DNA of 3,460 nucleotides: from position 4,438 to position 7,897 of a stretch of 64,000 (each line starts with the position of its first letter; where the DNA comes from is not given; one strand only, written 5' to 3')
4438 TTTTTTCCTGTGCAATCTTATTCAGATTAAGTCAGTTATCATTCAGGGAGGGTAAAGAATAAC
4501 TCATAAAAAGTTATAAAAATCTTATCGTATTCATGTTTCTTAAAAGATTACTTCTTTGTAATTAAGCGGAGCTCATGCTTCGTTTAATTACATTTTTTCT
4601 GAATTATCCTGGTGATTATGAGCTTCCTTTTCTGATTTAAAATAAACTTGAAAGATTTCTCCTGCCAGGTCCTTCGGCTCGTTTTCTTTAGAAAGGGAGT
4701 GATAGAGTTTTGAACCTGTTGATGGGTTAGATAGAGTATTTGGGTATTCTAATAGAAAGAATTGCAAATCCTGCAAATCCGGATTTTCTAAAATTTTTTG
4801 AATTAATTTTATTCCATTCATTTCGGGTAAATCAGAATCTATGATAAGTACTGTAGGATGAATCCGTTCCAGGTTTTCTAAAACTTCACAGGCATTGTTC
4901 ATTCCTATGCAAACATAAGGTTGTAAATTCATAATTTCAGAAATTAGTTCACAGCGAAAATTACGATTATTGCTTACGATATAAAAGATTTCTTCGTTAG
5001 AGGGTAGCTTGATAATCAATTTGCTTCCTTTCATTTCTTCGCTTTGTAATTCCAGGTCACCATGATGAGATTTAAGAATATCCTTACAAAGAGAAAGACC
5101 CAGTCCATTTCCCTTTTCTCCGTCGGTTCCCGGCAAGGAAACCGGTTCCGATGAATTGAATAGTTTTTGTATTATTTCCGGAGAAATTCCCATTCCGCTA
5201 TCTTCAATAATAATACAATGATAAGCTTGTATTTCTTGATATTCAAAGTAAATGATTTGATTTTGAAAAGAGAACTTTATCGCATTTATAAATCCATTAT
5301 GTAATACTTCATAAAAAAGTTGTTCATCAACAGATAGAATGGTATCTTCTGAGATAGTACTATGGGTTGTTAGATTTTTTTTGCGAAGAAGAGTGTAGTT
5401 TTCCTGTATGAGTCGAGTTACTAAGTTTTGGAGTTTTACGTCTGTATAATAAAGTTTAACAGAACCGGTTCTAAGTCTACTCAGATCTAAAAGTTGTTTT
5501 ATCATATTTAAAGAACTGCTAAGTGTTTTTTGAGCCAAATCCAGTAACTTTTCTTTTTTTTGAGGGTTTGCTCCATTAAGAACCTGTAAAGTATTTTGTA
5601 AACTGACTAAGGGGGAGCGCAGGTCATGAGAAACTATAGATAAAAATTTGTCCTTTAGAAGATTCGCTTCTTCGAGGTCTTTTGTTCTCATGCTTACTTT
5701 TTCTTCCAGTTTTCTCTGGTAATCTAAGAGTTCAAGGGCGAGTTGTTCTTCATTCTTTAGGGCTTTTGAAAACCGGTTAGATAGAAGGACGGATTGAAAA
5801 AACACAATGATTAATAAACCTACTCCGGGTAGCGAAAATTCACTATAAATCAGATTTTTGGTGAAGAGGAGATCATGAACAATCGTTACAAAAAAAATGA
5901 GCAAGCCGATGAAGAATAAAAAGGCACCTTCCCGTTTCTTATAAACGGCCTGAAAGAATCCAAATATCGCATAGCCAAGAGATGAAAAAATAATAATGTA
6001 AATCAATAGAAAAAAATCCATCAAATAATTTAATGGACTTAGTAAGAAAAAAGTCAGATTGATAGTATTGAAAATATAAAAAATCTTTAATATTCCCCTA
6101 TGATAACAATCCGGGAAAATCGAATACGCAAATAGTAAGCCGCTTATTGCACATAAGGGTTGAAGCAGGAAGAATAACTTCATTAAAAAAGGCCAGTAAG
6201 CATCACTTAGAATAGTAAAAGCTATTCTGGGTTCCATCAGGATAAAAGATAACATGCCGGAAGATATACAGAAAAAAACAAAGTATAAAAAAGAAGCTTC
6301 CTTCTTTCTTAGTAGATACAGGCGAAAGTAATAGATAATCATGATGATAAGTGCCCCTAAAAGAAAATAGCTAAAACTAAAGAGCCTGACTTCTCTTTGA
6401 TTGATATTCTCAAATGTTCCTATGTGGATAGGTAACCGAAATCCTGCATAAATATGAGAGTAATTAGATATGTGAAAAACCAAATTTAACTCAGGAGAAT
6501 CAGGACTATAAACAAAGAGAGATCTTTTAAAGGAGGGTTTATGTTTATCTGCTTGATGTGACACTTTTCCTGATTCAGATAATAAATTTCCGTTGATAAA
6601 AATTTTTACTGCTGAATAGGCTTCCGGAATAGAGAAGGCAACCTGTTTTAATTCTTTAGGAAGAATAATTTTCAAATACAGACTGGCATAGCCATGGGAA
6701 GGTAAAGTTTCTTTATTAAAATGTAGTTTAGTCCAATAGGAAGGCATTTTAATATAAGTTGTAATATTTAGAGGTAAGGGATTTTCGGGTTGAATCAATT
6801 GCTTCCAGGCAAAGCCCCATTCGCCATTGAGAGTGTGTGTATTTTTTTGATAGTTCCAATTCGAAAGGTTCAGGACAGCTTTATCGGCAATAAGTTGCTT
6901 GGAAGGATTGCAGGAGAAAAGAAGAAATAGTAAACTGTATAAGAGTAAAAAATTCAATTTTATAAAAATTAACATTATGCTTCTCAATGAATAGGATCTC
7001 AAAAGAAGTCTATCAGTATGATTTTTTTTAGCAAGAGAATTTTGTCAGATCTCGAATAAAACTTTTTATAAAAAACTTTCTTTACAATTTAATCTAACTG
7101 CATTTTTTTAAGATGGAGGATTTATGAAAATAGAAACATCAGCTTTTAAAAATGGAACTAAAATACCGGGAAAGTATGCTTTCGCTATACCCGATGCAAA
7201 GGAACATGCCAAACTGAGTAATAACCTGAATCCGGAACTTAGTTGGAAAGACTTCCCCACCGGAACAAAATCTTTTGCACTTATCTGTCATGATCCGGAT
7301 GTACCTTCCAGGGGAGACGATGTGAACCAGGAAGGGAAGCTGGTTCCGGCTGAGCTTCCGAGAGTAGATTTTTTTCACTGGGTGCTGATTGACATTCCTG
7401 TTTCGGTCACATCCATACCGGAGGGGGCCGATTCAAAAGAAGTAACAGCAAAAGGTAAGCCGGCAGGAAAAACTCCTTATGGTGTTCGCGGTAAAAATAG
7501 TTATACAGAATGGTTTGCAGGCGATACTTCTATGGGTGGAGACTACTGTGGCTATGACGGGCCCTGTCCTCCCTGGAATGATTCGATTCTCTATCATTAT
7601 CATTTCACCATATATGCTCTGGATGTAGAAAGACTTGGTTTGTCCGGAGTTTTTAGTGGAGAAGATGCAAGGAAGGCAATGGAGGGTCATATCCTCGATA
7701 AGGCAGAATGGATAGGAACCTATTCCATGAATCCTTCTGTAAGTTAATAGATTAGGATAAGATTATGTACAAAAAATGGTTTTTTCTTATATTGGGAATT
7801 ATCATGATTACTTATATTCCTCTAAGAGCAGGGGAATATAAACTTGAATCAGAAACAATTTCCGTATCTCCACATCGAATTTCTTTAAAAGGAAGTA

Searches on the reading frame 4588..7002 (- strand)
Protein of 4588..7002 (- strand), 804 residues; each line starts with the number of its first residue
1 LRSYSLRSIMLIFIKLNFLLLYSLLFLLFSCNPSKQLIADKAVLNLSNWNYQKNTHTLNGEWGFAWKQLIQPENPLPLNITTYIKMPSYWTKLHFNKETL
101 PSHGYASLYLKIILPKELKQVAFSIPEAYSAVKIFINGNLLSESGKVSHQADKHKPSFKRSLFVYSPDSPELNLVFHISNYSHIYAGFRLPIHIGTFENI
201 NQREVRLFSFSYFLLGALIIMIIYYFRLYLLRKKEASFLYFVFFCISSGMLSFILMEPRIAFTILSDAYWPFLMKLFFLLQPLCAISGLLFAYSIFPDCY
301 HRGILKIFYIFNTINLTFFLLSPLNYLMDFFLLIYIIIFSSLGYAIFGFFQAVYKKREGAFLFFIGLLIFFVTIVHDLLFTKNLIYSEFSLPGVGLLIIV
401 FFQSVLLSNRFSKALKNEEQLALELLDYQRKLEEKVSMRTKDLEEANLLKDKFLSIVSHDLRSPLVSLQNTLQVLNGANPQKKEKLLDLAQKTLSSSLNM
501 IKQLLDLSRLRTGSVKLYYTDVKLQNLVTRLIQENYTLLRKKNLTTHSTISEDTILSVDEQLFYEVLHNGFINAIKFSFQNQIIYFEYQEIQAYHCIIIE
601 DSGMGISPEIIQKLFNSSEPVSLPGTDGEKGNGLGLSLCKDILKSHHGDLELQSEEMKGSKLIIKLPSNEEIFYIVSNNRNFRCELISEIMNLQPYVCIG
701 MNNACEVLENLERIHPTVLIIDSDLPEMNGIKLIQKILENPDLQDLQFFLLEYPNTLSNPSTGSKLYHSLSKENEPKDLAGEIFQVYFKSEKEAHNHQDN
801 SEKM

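Call 47: search_protein_families(library=pfam, proteins=[window:4588-7002:-], max_evalue=0.0001)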
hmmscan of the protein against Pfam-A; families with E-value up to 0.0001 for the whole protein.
window:4588-7002:- (804 aa): 4 families
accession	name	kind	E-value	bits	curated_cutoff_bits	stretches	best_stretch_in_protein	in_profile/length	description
PF02518.31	HATPase_c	-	5e-16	59.6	26.4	1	559-668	2-109/111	Histidine kinase-, DNA gyrase B-, and HSP90-like ATPase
PF07695.17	7TMR-DISM_7TM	-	1.3e-15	58.4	29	1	211-409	5-204/205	7TM diverse intracellular signalling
PF00512.31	HisKA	-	4.9e-11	43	26.9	1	450-513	2-66/66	His Kinase A (phospho-acceptor) domain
PF00072.30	Response_reg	-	3.2e-05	24.5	30.2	1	684-741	11-68/111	Response regulator receiver domain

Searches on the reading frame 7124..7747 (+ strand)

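Call 47: search_protein_families(library=pfam, proteins=[window:7124-7747:+], max_evalue=0.0001)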
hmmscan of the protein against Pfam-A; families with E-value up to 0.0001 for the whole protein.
window:7124-7747:+ (207 aa): 1 family
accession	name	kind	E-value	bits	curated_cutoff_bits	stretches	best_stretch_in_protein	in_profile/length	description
PF01161.25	PBP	-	2.8e-37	128.5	24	1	27-200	5-135/135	Phosphatidylethanolamine-binding protein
